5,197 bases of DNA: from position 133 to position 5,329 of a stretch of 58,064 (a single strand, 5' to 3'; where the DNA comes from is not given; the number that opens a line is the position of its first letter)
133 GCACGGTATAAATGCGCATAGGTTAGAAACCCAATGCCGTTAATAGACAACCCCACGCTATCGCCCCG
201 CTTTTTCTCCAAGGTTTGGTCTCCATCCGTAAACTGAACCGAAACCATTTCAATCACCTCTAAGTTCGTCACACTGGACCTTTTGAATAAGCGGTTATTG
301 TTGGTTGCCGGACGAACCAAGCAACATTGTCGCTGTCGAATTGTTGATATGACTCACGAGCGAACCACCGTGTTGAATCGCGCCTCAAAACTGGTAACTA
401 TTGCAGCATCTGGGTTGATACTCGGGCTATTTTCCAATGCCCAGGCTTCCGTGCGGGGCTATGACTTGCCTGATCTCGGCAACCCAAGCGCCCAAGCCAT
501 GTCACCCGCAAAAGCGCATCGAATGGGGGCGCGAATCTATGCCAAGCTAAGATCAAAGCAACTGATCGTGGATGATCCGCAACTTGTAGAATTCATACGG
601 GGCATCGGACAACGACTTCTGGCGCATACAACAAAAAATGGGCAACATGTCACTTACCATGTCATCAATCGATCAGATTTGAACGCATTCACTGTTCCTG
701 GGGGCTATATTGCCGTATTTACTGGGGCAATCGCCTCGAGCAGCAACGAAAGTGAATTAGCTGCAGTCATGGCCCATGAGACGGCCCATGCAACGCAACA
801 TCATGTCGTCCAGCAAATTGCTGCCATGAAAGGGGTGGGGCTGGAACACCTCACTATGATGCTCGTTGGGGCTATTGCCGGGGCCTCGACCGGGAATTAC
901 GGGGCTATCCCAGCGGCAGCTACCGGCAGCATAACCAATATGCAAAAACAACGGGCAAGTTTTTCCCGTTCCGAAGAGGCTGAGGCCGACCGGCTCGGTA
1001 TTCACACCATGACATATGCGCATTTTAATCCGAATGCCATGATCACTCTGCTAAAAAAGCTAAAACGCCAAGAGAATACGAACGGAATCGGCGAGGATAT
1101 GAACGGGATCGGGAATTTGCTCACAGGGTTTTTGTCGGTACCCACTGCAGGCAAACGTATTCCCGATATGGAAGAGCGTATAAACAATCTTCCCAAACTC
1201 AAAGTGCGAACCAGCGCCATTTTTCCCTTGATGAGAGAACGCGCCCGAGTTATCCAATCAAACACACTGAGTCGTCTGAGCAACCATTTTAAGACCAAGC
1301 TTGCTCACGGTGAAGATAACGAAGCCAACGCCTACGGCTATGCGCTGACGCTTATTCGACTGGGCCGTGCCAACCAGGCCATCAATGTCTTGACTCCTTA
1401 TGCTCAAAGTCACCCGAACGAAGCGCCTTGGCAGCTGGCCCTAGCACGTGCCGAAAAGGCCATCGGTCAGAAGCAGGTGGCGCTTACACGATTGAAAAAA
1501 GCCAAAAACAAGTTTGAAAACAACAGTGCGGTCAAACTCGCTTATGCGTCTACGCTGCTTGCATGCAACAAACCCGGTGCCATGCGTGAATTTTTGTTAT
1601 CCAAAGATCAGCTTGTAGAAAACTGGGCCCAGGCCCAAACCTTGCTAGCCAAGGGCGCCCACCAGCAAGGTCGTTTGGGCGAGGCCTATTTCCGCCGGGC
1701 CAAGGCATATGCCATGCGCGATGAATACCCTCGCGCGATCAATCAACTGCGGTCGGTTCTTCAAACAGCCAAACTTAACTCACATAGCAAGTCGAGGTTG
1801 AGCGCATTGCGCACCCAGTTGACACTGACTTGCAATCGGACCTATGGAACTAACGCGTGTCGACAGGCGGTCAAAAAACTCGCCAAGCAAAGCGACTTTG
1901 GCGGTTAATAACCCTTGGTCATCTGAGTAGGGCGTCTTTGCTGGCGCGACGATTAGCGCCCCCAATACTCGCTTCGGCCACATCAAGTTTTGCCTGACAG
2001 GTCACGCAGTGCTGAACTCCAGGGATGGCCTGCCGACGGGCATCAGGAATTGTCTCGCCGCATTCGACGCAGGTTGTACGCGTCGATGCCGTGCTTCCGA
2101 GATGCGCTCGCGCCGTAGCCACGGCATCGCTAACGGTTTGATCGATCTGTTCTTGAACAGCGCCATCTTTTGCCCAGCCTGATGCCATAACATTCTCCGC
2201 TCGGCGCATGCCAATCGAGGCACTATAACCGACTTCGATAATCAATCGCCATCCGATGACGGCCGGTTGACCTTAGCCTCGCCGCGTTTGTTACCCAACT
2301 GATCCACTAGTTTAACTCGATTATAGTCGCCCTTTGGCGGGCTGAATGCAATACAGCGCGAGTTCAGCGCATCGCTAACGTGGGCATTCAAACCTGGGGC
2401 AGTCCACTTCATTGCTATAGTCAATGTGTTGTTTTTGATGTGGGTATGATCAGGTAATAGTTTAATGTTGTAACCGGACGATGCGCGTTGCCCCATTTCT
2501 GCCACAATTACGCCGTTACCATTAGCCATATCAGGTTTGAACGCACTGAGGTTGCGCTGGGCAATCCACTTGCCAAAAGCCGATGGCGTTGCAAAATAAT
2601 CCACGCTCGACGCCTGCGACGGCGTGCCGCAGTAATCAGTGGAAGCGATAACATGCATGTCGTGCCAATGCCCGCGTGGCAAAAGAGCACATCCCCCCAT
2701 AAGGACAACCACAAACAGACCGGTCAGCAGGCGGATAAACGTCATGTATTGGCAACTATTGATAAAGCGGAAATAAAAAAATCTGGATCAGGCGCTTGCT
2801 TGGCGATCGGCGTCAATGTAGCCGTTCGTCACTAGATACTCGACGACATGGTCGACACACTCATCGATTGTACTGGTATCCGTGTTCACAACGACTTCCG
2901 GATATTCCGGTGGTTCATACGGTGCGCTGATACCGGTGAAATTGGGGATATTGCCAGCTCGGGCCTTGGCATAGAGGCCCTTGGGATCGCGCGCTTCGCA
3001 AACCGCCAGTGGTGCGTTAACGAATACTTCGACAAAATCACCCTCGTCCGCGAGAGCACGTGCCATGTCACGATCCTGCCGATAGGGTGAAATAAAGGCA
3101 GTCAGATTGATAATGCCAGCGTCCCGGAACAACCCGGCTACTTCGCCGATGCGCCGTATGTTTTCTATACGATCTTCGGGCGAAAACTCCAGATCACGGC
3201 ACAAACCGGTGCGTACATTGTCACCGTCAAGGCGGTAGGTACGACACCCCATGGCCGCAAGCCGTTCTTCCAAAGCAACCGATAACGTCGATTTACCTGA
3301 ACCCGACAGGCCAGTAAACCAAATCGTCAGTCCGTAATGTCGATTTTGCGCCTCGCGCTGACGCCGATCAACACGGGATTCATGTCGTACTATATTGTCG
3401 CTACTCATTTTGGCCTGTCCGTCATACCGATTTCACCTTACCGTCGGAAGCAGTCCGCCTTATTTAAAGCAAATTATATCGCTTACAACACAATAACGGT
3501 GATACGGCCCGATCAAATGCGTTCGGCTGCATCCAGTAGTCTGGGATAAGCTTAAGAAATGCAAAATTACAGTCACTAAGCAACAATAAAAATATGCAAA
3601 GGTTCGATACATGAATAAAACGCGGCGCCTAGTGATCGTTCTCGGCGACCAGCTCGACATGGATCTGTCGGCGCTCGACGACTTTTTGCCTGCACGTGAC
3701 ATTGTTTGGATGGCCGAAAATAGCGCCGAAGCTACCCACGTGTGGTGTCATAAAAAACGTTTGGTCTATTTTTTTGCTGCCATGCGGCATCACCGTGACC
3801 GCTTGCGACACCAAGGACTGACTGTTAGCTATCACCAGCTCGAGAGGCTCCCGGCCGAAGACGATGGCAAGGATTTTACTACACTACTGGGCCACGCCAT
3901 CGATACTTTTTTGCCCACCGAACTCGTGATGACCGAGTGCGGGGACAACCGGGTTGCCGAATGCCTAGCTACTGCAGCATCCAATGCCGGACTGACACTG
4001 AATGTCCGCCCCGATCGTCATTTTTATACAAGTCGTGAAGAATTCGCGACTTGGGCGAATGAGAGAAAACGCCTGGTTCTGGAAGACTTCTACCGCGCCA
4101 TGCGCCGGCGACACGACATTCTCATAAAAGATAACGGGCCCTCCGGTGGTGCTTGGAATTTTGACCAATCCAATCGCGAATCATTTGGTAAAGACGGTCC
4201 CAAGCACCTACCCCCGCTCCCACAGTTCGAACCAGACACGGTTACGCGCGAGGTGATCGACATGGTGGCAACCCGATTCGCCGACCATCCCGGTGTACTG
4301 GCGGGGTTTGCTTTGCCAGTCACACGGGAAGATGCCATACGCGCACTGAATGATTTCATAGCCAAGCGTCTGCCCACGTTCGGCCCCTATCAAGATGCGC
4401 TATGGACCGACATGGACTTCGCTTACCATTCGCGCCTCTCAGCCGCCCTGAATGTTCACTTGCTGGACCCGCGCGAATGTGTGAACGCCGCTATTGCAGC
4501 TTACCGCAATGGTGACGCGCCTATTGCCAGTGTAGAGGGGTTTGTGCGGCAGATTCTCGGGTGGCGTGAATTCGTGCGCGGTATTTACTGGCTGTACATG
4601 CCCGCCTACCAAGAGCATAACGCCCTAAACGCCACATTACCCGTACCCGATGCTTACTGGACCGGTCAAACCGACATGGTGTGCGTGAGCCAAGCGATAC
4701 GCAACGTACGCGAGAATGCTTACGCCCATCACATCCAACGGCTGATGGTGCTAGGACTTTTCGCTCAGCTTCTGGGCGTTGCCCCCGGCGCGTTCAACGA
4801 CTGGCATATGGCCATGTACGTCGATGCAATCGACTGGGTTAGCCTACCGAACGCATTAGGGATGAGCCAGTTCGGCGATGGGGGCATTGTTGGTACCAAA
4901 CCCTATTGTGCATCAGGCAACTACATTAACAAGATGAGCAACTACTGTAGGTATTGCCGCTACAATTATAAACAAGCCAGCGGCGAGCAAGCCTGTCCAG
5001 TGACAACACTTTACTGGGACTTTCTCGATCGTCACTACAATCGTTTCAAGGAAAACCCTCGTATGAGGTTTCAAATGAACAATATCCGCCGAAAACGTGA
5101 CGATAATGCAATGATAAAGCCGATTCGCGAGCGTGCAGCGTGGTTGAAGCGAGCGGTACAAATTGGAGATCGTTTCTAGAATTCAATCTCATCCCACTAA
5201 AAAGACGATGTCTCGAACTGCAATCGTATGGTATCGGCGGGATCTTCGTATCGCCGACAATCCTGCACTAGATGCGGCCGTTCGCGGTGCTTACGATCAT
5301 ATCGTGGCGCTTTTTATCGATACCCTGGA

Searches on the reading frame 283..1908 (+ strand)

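Call 9: search_protein_families(library=pfam, proteins=[window:283-1908:+])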
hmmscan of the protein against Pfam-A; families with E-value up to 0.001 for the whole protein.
window:283-1908:+ (541 aa): 4 families
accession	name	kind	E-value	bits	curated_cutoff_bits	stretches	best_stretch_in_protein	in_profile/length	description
PF01435.24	Peptidase_M48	-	1.3e-28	100.5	20.3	1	108-302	10-181/186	Peptidase family M48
PF14559.12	TPR_19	-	2.9e-07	31.2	25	1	335-389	13-67/68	Tetratricopeptide repeat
PF13428.12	TPR_14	-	1.2e-05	26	23.5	0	351-390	5-44/44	Tetratricopeptide repeat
PF13429.12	TPR_15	-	0.00019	21.4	26.2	1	342-427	175-260/280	Tetratricopeptide repeat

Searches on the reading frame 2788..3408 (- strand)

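Call 9: search_protein_families(library=pfam, proteins=[window:2788-3408:-])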
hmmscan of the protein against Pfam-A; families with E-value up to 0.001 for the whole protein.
window:2788-3408:- (206 aa): 3 families
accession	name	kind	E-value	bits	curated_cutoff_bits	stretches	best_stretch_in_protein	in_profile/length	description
PF01583.26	APS_kinase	-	9e-68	227.5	21.1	1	26-175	2-152/152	Adenylylsulphate kinase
PF13671.12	AAA_33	-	2.3e-07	31.6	27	1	29-140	2-114/143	AAA domain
PF13238.12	AAA_18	-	9.6e-05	23.3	29.4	1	29-86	1-55/128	AAA domain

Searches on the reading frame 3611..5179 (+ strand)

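Call 9: search_protein_families(library=pfam, proteins=[window:3611-5179:+])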
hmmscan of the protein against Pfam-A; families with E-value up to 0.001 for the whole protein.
window:3611-5179:+ (522 aa): 1 family
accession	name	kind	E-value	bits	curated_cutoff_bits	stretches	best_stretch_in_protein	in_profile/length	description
PF04244.19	DPRP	-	1.4e-71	241.3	22.1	1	8-233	1-222/224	Deoxyribodipyrimidine photo-lyase-related protein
